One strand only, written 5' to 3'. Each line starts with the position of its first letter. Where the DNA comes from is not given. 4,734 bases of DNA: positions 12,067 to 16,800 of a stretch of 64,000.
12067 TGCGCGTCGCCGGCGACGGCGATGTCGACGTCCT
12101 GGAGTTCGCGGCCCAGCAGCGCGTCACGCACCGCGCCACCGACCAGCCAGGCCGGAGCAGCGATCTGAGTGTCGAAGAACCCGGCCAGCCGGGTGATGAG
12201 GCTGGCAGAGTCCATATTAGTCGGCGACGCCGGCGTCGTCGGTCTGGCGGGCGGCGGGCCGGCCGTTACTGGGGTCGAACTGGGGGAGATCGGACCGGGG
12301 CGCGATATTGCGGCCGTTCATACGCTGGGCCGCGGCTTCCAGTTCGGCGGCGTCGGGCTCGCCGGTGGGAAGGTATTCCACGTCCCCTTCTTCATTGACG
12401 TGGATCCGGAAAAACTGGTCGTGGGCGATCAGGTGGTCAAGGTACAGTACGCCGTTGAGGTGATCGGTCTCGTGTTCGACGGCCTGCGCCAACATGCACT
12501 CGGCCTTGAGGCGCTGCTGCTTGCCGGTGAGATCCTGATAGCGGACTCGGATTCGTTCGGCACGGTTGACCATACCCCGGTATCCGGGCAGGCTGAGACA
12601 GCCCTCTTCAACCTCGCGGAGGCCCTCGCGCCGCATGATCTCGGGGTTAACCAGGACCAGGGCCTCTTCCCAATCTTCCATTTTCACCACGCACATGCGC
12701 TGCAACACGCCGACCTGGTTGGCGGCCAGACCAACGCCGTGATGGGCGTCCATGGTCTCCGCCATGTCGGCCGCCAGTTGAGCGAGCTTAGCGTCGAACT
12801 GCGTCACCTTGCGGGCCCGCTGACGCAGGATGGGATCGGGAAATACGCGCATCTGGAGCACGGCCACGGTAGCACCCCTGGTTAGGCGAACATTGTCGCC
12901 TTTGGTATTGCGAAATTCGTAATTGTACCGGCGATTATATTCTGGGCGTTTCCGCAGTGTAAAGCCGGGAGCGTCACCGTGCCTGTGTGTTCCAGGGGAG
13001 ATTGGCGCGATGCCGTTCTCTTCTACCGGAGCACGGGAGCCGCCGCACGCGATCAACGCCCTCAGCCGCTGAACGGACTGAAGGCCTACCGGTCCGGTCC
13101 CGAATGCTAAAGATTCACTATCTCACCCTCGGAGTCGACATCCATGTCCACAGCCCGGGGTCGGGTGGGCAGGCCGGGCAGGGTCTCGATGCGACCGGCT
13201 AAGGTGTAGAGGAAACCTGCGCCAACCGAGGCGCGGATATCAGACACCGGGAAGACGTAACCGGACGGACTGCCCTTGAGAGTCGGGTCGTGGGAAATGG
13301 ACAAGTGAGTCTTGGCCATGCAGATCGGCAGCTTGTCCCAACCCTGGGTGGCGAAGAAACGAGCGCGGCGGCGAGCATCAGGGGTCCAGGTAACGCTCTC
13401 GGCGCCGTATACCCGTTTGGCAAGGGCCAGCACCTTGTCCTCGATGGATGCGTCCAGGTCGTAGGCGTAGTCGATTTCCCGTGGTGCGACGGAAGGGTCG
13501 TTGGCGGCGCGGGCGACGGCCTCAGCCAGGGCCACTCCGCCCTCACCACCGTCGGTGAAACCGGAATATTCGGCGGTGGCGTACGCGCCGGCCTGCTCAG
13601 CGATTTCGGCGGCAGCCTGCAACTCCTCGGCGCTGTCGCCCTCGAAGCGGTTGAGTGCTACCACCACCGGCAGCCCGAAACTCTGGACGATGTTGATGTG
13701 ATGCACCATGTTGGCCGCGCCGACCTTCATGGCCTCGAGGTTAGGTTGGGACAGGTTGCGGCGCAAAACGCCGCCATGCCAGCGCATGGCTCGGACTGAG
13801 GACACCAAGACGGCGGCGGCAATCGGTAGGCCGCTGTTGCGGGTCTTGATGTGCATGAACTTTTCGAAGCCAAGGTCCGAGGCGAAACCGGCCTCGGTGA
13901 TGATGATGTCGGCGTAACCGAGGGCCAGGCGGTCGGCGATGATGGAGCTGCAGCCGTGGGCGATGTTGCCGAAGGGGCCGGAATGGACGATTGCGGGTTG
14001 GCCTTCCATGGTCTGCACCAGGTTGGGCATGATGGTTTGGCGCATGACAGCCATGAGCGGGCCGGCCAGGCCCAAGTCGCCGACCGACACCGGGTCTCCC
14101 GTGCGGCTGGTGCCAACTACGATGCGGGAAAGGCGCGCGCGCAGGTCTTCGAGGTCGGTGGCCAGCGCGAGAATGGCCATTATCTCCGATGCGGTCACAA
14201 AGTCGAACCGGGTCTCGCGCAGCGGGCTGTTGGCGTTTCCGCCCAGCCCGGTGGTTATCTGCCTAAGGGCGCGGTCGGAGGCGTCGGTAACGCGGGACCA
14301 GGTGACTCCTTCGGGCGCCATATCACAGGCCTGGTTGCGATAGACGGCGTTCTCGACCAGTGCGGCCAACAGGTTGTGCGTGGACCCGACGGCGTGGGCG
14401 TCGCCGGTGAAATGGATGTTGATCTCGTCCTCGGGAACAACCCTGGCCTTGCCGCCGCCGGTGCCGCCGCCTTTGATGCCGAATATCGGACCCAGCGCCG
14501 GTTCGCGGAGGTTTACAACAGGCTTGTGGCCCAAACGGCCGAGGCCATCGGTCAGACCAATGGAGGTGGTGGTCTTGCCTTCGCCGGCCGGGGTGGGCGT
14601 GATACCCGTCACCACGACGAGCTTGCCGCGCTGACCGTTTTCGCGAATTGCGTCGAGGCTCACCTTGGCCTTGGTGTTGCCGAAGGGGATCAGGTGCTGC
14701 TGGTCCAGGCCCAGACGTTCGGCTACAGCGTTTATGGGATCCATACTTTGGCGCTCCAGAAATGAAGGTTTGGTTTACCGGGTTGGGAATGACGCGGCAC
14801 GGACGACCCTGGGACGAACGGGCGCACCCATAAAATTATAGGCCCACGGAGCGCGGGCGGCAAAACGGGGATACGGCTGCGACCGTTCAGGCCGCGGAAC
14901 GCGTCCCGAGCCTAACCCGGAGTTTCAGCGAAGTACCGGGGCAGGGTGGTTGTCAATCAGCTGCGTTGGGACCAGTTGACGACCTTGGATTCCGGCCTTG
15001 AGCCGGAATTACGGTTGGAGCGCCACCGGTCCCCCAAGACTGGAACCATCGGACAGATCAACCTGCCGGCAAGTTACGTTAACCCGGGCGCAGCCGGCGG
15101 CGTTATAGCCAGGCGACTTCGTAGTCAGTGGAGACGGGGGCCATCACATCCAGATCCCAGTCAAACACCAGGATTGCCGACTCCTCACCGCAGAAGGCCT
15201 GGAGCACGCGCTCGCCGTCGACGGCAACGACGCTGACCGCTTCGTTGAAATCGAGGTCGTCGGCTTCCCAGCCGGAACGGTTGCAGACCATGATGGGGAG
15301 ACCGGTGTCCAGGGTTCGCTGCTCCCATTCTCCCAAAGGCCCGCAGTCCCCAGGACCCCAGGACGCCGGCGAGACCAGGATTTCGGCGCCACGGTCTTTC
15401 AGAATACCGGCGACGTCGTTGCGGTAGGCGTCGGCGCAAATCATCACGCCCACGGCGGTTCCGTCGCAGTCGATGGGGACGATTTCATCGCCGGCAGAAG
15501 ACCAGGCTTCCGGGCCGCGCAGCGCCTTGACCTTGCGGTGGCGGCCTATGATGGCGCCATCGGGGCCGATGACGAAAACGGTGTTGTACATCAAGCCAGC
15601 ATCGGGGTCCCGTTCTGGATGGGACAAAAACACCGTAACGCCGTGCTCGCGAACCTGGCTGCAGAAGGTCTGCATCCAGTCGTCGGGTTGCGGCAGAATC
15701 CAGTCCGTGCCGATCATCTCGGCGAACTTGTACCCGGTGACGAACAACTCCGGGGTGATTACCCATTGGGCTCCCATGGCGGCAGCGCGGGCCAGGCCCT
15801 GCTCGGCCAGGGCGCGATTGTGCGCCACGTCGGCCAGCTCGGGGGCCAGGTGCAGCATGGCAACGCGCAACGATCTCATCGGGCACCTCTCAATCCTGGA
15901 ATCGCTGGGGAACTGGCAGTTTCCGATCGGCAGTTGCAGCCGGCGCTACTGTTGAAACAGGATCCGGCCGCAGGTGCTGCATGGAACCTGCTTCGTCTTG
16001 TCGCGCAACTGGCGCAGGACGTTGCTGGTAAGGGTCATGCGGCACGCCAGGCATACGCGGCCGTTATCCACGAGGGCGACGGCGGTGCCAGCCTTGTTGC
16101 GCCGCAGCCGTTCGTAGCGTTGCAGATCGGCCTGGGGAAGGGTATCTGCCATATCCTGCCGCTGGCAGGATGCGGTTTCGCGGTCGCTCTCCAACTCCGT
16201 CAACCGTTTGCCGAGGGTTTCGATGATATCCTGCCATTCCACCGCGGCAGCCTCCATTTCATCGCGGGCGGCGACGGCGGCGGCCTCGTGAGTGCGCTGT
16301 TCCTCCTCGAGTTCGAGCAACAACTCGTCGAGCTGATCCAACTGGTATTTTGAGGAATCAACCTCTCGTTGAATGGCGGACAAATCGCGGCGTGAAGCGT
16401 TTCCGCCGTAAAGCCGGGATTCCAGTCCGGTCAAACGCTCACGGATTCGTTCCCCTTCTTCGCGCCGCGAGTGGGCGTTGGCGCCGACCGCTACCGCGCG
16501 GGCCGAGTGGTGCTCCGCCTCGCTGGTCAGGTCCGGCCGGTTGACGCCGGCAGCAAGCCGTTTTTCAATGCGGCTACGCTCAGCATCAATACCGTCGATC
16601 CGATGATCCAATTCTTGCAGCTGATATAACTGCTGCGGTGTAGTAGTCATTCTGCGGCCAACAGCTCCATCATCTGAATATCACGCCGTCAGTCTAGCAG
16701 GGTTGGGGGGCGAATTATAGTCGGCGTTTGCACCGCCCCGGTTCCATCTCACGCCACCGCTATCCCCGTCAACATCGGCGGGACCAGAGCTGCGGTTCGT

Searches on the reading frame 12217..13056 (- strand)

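Call 34: search_protein_families(library=pfam, proteins=[window:12217-13056:-], max_evalue=0.00001)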
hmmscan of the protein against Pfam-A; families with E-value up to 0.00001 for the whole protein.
window:12217-13056:- (279 aa): 1 family
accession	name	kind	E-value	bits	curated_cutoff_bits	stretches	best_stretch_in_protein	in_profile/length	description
PF01327.26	Pep_deformylase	-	1.1e-48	165.2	22.8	1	68-211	3-152/156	Polypeptide deformylase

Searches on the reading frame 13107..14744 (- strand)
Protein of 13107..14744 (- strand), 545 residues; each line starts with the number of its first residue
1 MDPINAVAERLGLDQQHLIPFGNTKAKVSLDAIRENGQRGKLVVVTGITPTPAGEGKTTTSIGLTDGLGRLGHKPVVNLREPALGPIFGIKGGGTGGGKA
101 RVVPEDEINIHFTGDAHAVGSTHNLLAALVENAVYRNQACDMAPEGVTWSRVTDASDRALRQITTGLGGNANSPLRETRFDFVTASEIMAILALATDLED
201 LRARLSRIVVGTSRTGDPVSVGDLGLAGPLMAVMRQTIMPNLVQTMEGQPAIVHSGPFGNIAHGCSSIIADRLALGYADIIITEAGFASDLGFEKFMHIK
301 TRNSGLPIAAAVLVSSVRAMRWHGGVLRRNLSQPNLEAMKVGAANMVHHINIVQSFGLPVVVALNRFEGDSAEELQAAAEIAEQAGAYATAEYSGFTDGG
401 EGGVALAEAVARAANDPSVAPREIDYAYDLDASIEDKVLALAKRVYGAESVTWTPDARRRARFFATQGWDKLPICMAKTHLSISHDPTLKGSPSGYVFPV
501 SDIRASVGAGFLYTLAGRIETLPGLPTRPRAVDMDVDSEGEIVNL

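Call 37: search_protein_families(library=pfam, proteins=[window:13107-14744:-], max_evalue=0.00001)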
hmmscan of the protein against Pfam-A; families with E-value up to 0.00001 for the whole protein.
window:13107-14744:- (545 aa): 1 family
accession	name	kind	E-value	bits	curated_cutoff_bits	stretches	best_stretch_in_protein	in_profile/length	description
PF01268.25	FTHFS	-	4.8e-215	715.4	27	1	1-544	12-554/556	Formate--tetrahydrofolate ligase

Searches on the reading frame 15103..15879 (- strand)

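Call 37: search_protein_families(library=pfam, proteins=[window:15103-15879:-], max_evalue=0.00001)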
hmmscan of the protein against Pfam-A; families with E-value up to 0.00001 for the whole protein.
window:15103-15879:- (258 aa): 1 family
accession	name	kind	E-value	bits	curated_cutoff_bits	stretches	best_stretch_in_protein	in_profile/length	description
PF00795.27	CN_hydrolase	-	2.5e-27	96.2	23.2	1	5-247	1-252/256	Carbon-nitrogen hydrolase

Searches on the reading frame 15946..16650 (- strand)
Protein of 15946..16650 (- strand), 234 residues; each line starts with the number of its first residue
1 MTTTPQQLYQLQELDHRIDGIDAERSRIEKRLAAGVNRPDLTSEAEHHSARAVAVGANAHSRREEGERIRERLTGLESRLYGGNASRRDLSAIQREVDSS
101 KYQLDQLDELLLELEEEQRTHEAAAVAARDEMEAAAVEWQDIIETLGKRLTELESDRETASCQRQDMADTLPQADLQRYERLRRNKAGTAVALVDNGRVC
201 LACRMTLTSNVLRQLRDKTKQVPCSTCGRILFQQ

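Call 37: search_protein_families(library=pfam, proteins=[window:15946-16650:-], max_evalue=0.00001)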
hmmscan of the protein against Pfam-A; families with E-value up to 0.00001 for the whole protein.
window:15946-16650:- (234 aa): 2 families
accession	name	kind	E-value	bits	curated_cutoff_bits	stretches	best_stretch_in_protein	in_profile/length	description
PF24481.2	CT398_CC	-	2.6e-09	37.6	27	1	11-186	1-179/180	CT398-like coiled coil hairpin domain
PF02591.20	Zn_ribbon_9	-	4e-07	30.5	29.1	1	199-231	1-33/33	C4-type zinc ribbon domain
